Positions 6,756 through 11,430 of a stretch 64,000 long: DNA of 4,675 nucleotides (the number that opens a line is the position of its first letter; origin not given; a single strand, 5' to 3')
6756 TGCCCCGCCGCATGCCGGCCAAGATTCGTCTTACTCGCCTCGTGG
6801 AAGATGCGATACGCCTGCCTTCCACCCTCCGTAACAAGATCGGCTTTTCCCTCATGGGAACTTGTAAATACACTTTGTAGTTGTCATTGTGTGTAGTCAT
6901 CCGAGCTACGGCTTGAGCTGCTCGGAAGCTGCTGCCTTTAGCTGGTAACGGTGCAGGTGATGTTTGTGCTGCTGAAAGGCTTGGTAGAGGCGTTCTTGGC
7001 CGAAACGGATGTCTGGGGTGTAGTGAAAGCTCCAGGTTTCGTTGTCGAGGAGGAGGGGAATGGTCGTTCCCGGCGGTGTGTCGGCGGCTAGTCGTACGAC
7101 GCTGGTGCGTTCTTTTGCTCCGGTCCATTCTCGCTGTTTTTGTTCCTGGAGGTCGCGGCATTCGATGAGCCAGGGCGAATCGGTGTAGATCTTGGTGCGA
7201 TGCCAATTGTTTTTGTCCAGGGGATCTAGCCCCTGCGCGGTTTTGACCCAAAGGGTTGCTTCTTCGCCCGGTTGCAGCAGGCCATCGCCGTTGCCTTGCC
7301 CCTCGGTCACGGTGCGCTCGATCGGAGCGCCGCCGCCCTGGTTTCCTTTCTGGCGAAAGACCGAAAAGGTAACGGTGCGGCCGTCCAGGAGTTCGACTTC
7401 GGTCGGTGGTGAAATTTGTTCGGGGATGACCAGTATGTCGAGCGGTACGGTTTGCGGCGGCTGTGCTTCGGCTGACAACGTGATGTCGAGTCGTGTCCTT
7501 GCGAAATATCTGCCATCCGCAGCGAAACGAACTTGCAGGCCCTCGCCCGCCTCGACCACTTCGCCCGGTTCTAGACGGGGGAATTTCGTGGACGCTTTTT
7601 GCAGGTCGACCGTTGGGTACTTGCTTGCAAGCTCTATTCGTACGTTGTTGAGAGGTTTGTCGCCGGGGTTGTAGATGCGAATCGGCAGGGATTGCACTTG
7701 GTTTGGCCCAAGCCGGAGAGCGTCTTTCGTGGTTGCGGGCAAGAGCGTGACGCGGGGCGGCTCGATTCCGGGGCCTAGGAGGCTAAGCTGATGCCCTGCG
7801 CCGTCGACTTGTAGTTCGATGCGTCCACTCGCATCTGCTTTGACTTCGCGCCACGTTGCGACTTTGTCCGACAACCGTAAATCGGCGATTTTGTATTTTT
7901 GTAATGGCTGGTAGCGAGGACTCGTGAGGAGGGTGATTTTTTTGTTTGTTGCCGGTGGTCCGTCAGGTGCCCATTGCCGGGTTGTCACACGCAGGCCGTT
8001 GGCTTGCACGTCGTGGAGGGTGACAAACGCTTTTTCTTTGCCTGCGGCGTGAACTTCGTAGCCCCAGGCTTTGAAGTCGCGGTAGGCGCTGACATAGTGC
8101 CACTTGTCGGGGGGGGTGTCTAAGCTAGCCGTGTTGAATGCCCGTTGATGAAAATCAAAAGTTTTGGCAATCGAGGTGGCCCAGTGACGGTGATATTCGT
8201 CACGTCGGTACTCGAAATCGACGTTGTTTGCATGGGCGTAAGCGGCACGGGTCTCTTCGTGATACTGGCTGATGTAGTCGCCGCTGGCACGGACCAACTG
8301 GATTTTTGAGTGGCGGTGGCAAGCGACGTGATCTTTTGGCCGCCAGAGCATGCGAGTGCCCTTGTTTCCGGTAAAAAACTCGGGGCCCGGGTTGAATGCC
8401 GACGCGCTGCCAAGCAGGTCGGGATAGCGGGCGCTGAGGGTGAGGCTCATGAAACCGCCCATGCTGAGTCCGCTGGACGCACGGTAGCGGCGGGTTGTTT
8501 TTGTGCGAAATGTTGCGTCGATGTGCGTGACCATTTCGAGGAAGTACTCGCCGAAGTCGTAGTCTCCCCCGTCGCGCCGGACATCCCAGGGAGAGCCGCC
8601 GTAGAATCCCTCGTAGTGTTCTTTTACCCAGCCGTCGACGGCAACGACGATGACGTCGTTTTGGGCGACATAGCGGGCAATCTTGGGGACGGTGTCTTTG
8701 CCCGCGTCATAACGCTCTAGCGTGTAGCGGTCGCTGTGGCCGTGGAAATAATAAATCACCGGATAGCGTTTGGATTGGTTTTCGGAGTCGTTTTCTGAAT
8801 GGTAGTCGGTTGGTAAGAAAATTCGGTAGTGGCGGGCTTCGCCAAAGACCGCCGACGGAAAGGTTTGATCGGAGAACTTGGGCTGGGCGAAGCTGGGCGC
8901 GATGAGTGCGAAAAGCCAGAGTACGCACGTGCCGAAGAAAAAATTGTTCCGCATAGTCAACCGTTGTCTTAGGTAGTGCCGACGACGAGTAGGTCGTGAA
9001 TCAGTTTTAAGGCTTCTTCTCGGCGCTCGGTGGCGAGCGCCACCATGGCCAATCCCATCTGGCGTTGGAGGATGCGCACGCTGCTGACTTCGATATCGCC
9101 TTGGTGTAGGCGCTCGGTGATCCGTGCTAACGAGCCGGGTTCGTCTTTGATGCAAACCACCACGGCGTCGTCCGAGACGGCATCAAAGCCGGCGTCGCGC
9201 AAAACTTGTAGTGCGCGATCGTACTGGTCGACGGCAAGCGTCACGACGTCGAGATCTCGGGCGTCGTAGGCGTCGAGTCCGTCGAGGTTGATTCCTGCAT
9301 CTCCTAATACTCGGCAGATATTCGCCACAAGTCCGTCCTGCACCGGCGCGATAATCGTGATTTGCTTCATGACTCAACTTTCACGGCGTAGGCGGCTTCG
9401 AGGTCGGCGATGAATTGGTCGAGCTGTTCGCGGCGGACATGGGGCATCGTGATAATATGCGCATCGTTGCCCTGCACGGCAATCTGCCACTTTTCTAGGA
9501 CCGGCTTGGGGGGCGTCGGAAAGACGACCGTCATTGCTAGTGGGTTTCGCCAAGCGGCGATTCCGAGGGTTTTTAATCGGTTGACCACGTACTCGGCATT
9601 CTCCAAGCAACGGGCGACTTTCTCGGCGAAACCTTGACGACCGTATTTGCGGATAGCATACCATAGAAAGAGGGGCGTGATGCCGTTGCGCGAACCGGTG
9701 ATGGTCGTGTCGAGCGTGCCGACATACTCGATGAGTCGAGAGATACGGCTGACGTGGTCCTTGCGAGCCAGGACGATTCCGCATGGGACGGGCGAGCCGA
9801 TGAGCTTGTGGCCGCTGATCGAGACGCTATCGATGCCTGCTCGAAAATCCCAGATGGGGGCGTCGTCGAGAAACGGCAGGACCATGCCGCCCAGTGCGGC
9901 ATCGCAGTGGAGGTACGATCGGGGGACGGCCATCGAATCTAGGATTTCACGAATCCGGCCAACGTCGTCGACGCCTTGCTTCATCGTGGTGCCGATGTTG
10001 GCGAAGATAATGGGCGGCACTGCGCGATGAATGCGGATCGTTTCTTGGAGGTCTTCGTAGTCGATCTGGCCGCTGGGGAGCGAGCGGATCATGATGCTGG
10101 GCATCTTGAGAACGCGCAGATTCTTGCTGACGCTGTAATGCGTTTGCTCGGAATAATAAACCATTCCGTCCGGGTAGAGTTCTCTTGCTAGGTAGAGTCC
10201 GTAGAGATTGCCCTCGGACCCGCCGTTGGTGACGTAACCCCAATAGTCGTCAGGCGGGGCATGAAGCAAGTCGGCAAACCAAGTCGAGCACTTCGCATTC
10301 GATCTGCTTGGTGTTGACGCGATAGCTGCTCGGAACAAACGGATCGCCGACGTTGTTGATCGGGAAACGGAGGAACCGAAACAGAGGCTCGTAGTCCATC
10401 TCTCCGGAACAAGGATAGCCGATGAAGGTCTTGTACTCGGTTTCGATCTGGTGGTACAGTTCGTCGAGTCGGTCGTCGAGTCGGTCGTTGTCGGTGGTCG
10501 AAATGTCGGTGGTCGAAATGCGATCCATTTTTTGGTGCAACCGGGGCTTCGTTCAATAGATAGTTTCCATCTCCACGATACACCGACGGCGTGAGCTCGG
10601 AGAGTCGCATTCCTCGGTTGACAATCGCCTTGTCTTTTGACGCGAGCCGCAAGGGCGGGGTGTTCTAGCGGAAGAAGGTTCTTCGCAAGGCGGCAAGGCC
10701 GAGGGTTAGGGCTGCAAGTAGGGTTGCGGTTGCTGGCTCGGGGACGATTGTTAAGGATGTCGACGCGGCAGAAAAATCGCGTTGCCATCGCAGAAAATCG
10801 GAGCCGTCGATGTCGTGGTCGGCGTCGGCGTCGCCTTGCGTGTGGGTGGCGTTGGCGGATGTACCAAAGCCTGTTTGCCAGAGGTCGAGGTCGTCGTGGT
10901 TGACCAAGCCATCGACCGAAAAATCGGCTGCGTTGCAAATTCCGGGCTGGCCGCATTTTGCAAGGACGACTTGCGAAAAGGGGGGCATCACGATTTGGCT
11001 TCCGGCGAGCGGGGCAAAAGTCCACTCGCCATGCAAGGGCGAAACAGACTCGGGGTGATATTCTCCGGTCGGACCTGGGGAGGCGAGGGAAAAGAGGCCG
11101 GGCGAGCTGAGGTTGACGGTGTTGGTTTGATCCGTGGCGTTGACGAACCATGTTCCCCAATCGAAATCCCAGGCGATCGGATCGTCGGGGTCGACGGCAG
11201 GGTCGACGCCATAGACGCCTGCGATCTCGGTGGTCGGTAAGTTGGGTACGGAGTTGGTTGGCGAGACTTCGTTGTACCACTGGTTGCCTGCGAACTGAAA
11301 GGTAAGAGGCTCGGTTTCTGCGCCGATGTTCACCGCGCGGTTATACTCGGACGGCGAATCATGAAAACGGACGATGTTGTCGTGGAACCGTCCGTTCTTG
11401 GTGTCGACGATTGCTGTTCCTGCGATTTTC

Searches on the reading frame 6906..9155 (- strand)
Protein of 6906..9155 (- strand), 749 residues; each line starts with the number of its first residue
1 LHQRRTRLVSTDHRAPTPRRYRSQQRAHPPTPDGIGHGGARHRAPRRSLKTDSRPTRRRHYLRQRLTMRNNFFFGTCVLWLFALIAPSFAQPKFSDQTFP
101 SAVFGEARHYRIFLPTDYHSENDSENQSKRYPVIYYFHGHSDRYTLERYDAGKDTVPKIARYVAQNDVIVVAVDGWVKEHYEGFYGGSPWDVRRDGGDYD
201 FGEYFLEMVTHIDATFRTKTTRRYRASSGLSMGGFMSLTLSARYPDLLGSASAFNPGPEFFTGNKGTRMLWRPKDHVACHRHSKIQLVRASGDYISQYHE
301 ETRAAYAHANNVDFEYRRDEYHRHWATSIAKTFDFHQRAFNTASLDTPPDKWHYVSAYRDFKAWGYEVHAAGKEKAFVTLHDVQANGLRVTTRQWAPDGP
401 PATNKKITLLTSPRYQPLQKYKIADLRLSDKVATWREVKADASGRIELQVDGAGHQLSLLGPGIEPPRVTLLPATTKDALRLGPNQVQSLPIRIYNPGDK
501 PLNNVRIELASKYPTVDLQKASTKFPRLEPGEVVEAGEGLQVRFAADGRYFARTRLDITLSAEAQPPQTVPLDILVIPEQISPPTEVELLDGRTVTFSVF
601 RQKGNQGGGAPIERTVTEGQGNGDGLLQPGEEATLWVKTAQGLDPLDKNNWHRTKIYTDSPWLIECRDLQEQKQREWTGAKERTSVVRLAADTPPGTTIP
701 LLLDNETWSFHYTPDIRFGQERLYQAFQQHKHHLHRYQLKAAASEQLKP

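Call 29: search_protein_families(library=pfam, proteins=[window:6906-9155:-])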
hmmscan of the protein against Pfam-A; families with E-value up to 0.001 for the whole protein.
window:6906-9155:- (749 aa): 1 family
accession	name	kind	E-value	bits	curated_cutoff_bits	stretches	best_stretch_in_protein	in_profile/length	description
PF00756.26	Esterase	-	3.4e-15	57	22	1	101-296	1-189/251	Putative esterase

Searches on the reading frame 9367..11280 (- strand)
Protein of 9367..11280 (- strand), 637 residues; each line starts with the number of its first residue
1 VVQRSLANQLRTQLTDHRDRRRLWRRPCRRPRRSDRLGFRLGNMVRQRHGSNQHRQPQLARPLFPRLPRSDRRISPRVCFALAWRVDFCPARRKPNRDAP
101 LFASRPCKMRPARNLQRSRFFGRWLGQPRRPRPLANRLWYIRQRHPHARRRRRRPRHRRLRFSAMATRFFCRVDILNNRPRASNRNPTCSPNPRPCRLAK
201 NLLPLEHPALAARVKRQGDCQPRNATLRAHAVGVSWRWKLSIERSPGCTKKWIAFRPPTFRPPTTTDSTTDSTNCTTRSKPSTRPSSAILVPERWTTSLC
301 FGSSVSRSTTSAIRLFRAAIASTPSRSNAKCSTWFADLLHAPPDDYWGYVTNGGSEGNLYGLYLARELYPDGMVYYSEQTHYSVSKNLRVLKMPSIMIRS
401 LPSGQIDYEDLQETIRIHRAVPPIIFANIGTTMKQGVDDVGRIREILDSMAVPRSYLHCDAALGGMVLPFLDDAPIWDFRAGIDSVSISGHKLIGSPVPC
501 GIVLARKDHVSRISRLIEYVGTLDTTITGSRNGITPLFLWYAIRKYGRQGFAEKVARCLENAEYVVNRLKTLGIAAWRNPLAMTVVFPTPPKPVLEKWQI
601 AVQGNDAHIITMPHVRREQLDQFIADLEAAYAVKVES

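Call 29: search_protein_families(library=pfam, proteins=[window:9367-11280:-])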
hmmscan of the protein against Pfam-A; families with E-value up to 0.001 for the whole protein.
window:9367-11280:- (637 aa): 1 family
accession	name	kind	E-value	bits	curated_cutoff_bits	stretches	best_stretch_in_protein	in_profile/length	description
PF00282.25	Pyridoxal_deC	-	4.1e-21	75.6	27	1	373-570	147-354/375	Pyridoxal-dependent decarboxylase conserved domain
